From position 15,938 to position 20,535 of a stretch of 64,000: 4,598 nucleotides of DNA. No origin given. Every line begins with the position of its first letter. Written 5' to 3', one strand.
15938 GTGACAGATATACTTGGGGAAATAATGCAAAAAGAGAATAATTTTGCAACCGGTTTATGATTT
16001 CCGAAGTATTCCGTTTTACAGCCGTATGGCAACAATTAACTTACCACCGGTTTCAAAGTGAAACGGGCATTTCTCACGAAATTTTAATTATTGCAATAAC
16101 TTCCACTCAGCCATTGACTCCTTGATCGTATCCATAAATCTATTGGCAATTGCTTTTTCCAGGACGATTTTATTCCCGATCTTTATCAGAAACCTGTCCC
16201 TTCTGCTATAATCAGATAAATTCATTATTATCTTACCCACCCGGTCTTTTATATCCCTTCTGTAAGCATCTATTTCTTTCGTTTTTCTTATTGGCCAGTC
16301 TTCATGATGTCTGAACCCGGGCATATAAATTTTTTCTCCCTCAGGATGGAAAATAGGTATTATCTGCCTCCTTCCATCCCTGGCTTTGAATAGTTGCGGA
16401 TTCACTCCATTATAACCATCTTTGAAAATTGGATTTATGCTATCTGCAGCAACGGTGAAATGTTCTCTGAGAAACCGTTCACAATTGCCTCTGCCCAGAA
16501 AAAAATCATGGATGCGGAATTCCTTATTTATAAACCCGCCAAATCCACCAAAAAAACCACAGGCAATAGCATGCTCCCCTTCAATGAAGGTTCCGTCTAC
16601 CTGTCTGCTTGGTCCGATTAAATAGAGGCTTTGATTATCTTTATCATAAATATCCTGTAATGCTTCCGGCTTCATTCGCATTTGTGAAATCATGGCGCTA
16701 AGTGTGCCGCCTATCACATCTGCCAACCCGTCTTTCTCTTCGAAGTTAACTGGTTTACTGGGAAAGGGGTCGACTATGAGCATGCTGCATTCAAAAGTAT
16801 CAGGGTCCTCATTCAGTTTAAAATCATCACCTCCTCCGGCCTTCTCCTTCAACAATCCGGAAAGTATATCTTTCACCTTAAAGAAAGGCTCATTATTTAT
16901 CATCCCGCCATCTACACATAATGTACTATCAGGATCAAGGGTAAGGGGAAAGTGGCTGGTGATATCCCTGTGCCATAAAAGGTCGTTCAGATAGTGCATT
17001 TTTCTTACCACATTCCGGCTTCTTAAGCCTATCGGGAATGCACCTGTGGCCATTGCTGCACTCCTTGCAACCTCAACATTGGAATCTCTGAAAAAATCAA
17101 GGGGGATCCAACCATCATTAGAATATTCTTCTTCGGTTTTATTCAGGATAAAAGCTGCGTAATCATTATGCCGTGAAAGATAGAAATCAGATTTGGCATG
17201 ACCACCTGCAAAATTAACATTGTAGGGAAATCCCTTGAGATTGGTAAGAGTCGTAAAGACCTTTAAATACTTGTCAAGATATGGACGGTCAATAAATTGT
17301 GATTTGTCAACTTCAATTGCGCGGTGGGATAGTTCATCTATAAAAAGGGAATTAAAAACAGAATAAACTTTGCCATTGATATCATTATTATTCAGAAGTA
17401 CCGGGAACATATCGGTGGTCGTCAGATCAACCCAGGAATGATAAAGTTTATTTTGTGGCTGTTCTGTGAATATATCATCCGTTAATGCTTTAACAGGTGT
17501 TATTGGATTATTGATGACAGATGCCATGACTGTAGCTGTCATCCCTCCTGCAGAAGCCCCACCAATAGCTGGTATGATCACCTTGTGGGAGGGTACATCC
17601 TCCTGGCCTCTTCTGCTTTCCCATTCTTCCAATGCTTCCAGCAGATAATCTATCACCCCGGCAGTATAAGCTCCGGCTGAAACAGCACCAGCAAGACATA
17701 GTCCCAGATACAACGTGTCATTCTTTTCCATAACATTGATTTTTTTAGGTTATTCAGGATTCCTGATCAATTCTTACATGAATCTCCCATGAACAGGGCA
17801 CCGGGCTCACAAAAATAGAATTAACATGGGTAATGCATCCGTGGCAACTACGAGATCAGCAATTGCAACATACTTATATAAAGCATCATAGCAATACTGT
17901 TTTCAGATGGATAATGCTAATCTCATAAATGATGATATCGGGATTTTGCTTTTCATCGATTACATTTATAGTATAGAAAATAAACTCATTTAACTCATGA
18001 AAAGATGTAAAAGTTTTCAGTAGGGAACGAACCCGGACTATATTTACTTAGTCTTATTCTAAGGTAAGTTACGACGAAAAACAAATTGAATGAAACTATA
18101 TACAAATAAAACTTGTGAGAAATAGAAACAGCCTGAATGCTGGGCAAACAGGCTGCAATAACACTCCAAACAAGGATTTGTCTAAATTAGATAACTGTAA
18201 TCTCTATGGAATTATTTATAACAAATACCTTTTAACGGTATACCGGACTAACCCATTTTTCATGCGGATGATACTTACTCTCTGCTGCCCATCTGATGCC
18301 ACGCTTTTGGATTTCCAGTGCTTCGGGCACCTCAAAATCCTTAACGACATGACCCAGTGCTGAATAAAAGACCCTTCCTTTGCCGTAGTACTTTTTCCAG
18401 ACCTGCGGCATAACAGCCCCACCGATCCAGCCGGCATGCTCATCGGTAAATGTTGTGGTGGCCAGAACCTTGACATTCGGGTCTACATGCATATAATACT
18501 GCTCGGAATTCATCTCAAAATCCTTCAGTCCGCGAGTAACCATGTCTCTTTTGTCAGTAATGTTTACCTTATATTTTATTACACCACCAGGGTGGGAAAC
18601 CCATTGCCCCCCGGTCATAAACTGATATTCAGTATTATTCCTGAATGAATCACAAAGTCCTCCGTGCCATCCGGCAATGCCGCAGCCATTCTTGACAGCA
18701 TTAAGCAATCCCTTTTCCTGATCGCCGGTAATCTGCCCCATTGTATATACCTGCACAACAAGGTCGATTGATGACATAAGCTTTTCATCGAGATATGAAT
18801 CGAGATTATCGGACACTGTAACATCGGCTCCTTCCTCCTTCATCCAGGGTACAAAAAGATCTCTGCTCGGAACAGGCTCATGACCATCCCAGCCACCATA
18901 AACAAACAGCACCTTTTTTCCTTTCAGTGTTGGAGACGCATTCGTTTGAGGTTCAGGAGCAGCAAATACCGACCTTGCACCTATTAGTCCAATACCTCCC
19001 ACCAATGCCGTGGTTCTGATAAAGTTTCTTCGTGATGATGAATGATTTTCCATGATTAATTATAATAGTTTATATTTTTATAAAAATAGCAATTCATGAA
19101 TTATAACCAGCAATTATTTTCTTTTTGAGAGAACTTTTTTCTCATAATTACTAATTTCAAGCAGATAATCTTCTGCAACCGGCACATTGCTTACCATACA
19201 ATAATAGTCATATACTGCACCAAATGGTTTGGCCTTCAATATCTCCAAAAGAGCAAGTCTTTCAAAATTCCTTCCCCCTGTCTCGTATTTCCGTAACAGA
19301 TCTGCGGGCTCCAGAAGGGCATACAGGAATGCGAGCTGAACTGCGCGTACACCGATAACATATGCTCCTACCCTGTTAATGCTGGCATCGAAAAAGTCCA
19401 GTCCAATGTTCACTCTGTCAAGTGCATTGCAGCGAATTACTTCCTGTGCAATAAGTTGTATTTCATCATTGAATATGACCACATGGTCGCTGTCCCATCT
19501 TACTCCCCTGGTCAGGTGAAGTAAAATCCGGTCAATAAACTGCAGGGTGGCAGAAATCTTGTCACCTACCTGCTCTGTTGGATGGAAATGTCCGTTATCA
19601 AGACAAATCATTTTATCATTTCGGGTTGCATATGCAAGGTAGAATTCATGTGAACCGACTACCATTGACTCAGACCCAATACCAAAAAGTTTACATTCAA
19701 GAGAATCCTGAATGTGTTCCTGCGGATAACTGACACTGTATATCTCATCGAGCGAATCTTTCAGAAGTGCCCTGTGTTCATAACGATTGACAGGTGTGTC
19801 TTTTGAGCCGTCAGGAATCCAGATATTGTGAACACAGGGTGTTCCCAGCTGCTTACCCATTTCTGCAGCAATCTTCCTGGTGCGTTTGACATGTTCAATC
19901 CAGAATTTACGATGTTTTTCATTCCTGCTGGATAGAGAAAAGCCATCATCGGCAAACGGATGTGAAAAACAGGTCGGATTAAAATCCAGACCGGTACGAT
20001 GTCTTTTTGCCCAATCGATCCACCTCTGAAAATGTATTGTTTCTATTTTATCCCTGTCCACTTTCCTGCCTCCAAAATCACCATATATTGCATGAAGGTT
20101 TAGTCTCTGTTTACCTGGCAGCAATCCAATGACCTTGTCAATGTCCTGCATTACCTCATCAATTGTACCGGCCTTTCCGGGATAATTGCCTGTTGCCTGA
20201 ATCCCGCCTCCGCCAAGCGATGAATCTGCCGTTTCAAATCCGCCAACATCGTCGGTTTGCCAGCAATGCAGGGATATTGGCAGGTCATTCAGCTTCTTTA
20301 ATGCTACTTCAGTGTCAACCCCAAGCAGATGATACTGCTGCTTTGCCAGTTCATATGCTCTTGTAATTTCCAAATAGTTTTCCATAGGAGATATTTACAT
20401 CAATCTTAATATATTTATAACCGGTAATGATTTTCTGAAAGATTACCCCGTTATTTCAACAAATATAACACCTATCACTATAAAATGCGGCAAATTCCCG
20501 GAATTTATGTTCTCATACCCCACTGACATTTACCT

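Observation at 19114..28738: Rhamnose-like 6-deoxyhexose cluster without a recognisable rhamnulokinase and with non-canonical extra enzymes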

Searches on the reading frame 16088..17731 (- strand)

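Call 3: search_protein_families(library=pfam, proteins=[window:16088-17731:-])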
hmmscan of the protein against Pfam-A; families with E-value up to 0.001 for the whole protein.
window:16088-17731:- (547 aa): 1 family
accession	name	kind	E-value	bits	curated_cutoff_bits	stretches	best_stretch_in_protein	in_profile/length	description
PF01734.28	Patatin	-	9.3e-10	39.5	27.7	1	11-283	1-187/191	Patatin-like phospholipase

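Call 4: search_protein_families(library=ncbifam, proteins=[window:16088-17731:-])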
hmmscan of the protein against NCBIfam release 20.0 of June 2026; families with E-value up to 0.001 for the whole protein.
window:16088-17731:- (547 aa): 1 family
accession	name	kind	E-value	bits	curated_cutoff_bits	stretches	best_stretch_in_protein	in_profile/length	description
TIGR03607.1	TIGR03607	subfamily_domain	6.1e-05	22.2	262.45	0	30-284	53-286/732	patatin-like protein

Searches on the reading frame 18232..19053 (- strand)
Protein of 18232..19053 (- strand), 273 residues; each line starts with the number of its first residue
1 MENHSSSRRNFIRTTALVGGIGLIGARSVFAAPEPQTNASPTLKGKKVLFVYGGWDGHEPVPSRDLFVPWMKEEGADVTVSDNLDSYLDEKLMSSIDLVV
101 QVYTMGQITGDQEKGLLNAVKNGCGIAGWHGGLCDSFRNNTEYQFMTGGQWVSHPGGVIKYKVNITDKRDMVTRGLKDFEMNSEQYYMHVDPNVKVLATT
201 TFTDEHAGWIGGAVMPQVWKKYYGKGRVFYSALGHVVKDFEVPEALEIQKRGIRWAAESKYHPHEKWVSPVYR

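Call 3: search_protein_families(library=pfam, proteins=[window:18232-19053:-])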
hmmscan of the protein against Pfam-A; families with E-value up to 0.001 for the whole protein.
window:18232-19053:- (273 aa): 1 family
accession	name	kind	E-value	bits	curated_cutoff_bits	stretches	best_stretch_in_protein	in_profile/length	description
PF06283.17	ThuA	-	3.6e-46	158.5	33.4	1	47-256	1-209/209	Trehalose utilisation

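Call 4: search_protein_families(library=ncbifam, proteins=[window:18232-19053:-])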
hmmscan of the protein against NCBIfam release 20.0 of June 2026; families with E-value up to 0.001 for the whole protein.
window:18232-19053:- (273 aa): 0 families

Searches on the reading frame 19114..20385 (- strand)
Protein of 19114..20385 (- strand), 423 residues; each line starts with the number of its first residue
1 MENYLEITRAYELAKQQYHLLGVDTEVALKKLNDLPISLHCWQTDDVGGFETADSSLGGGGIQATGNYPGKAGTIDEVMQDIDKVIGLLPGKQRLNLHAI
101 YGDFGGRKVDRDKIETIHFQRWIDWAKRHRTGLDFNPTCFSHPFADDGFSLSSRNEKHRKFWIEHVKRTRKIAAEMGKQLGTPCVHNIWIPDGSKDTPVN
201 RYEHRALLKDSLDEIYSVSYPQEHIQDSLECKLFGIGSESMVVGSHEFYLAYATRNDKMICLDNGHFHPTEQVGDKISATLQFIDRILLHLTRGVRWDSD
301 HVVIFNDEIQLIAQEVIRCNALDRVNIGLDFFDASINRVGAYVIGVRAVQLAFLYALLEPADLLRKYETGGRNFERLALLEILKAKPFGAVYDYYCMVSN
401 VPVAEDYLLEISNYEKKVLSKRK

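Call 3: search_protein_families(library=pfam, proteins=[window:19114-20385:-])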
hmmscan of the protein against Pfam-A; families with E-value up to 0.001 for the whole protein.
window:19114-20385:- (423 aa): 1 family
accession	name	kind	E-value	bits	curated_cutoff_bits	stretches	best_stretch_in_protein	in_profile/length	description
PF06134.17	RhaA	-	1.6e-180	601.2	22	1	6-422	2-417/417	L-rhamnose isomerase (RhaA)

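Call 4: search_protein_families(library=ncbifam, proteins=[window:19114-20385:-])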
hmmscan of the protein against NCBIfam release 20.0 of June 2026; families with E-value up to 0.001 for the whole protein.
window:19114-20385:- (423 aa): 2 families
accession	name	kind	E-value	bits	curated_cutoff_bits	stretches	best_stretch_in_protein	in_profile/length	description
NF002203.0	PRK01076.1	equivalog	8.5e-192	637.9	572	1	6-422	4-418/419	L-rhamnose isomerase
TIGR01748.1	rhaA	equivalog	8.1e-175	581.9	584.95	1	7-422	1-414/414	L-rhamnose isomerase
